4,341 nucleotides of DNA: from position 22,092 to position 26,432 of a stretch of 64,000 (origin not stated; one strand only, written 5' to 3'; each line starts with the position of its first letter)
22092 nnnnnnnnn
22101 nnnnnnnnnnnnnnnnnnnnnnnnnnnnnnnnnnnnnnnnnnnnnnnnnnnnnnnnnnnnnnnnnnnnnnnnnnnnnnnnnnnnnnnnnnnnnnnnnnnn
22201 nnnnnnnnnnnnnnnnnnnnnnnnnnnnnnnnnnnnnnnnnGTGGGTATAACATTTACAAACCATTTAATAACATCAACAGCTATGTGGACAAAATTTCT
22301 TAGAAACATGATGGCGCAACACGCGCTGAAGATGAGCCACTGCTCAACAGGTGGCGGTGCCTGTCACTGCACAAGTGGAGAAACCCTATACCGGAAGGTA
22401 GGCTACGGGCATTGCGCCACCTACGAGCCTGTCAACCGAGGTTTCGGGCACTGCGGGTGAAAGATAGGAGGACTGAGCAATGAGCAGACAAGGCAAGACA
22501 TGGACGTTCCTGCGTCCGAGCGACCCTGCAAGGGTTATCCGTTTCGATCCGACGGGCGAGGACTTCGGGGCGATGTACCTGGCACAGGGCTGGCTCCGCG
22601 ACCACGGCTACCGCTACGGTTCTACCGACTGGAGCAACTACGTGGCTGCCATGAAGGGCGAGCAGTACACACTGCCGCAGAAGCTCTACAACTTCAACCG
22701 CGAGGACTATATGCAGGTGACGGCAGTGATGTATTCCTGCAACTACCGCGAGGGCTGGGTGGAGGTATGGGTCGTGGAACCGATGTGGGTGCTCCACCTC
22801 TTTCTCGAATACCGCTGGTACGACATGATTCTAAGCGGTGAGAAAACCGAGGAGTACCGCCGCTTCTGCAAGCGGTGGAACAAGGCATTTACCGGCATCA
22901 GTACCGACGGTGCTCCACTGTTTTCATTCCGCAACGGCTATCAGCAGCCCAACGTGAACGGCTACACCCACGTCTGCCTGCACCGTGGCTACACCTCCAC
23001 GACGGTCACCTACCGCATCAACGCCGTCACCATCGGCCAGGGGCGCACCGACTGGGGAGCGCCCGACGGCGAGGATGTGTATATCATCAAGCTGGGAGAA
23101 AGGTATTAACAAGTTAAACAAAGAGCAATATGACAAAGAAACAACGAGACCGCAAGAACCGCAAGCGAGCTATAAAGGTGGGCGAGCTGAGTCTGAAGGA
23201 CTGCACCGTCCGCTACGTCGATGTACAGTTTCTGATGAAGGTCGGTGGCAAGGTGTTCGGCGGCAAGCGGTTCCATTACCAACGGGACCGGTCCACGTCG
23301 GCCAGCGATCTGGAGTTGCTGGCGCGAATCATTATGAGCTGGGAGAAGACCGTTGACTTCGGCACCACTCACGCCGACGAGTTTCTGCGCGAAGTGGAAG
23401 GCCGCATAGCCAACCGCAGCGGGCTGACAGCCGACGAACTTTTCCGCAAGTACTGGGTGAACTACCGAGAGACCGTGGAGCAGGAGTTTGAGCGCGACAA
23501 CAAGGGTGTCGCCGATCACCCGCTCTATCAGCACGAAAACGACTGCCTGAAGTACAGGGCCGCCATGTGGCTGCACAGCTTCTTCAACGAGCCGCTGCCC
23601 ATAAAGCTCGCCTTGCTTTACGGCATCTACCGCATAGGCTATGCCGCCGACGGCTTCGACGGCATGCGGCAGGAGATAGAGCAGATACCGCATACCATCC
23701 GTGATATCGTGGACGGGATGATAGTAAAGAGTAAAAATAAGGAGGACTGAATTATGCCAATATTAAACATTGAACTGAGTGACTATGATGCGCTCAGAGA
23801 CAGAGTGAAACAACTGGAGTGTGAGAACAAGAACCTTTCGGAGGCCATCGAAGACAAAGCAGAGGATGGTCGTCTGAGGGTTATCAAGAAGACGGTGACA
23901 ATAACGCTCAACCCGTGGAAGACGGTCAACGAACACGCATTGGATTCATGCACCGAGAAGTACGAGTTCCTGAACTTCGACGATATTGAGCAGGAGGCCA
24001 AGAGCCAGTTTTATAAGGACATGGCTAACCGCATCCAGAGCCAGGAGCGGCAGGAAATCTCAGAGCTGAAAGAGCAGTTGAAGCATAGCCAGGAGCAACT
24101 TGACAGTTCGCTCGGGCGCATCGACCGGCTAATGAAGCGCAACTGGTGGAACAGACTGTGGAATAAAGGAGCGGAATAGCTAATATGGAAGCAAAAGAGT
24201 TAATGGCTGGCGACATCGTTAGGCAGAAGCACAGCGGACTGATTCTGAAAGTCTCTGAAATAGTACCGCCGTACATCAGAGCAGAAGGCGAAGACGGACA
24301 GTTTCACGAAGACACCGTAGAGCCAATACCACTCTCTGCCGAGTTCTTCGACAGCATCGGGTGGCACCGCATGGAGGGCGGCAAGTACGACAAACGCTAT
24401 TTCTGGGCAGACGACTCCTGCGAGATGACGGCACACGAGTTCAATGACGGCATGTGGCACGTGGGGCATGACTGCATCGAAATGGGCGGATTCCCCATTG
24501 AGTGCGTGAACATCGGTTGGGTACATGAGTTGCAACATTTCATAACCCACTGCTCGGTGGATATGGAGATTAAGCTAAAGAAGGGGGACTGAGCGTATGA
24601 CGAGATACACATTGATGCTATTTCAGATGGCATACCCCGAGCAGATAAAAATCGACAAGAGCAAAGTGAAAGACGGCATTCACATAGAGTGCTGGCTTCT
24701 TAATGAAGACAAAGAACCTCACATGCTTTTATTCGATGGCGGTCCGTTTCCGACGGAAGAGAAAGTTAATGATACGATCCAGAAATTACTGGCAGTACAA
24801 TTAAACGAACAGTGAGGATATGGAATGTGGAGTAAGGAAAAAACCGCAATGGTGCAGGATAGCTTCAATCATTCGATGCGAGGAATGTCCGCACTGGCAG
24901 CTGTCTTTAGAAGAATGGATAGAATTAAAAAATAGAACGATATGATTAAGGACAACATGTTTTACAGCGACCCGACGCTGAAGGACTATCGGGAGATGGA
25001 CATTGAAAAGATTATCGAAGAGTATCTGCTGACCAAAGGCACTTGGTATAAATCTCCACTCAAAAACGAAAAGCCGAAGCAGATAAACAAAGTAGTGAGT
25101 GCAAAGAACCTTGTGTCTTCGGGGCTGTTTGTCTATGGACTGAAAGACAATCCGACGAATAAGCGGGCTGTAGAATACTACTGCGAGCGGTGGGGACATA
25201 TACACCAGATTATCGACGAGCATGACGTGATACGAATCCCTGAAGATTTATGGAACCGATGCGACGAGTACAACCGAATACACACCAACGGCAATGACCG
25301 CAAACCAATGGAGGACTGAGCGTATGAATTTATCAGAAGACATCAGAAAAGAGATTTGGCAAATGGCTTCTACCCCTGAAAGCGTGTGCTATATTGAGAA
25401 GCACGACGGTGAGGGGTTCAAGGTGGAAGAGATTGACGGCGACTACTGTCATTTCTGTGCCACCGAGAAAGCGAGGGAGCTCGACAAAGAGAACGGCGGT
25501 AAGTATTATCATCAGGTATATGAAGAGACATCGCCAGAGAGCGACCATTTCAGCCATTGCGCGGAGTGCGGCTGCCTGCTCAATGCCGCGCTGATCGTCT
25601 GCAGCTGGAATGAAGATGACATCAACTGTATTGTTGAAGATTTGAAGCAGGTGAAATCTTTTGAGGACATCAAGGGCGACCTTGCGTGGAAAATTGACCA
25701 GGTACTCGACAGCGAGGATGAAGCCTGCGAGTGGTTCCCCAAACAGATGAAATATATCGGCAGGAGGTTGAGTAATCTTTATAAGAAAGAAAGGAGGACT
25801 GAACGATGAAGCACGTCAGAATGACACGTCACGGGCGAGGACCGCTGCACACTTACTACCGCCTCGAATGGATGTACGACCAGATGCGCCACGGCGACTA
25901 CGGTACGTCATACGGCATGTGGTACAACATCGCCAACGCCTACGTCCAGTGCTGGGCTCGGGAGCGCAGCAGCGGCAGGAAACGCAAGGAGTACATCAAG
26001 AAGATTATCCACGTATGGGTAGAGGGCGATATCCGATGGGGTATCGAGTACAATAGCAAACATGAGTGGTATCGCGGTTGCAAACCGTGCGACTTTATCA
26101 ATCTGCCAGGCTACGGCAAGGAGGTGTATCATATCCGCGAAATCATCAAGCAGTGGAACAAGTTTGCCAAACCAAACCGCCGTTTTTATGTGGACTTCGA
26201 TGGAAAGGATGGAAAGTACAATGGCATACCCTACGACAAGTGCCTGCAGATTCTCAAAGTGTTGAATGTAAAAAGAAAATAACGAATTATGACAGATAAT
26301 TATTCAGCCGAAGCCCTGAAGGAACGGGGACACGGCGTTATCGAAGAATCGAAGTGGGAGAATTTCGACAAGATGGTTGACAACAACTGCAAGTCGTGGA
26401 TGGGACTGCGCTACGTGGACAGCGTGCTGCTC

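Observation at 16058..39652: Conserved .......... immediately upstream of at least 11 start codons: strong Shine-Dalgarno-like signals in a Bacteroidetes-looking phage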

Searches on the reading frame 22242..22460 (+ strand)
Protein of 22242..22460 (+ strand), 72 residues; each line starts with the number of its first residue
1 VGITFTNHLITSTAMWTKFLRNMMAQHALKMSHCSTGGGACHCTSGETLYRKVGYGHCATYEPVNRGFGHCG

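Call 81: search_protein_families(library=pfam, max_evalue=0.01, proteins=[window:22242-22460:+])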
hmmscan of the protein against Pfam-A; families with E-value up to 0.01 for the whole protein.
window:22242-22460:+ (72 aa): 0 families

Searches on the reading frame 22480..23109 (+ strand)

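Call 54: search_protein_families(library=phrogs, max_evalue=0.001, proteins=[window:22480-23109:+])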
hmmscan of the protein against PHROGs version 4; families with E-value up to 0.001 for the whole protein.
window:22480-23109:+ (209 aa): 1 family
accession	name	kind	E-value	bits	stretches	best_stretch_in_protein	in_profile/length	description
phrog_625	-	unknown function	3.4e-11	44.2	1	103-207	2-91/98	-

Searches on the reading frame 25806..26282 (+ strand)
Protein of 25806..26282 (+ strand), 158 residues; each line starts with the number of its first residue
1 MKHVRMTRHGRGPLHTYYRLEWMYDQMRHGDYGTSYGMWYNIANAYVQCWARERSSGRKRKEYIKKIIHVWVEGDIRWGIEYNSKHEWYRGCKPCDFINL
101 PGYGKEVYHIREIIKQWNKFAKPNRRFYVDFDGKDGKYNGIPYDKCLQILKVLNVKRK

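Call 54: search_protein_families(library=phrogs, max_evalue=0.001, proteins=[window:25806-26282:+])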
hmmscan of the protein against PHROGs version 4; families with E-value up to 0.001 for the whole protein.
window:25806-26282:+ (158 aa): 0 families

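Call 68: find_related_loci(query=window:25806-26282:+, collection=viral_contigs, flank=10000)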
Query window:25806-26282:+ (158 aa) in viral_contigs; peptide patterns used: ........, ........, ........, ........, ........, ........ (x = any residue, [..] = any of these).
40 stretches matched a pattern; 4 encode a relative of the query (tblastn E <= 1e-3); 4 distinct loci.
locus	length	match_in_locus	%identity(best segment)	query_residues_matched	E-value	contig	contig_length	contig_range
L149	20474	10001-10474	99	1-158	9e-107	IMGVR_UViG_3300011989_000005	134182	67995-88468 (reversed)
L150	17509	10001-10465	87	1-158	7e-93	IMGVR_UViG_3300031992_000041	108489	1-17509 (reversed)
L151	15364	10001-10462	82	1-157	1e-85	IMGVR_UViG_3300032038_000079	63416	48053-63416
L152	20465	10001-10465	89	1-158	4e-94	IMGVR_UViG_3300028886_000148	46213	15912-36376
